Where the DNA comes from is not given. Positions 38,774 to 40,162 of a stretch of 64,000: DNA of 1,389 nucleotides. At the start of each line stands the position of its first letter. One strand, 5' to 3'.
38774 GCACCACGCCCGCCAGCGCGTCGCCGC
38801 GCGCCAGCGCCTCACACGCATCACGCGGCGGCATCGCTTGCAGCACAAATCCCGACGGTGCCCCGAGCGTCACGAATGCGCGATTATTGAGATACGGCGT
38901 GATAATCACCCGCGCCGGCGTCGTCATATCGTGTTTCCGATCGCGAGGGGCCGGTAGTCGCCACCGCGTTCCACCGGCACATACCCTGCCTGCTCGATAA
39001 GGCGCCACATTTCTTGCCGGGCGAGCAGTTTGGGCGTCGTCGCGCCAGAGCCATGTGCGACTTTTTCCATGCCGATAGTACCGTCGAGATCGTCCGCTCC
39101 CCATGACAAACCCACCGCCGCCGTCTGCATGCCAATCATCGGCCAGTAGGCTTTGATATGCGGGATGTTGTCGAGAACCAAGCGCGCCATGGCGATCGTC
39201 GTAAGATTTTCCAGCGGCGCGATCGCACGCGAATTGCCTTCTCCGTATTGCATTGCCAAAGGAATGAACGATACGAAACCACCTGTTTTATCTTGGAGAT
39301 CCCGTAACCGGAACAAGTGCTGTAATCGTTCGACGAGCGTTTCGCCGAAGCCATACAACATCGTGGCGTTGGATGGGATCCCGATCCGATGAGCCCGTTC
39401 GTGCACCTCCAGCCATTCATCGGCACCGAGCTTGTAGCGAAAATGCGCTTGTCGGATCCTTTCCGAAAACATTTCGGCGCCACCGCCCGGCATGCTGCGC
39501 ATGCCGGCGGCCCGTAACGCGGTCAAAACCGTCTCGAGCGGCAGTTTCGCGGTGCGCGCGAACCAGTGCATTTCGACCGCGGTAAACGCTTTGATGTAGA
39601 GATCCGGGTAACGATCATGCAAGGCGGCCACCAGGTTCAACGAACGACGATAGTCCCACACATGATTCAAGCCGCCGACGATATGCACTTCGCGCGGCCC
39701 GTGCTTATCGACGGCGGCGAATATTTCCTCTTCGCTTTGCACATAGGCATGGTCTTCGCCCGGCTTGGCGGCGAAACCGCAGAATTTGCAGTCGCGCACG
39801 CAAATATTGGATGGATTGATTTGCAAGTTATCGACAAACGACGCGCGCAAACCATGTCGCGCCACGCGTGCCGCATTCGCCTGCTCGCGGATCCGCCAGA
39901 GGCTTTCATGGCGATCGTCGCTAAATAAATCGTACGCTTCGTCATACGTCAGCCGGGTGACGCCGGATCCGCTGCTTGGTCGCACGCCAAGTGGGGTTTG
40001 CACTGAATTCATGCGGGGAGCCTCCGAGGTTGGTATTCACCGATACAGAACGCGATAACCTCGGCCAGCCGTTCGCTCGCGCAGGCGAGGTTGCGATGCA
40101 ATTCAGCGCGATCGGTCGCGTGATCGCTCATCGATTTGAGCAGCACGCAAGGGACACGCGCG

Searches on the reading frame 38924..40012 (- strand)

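Call 81: search_protein_families(library=pfam, proteins=[window:38924-40012:-], max_evalue=0.00001)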
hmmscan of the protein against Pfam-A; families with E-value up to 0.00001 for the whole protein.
window:38924-40012:- (362 aa): 2 families
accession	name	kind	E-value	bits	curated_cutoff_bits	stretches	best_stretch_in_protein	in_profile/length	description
PF04055.27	Radical_SAM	-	1.4e-14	55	29.5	1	65-233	1-163/166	Radical SAM superfamily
PF19288.4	CofH_C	-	5.7e-12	46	27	1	245-357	3-120/125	CofH/MqnC C-terminal region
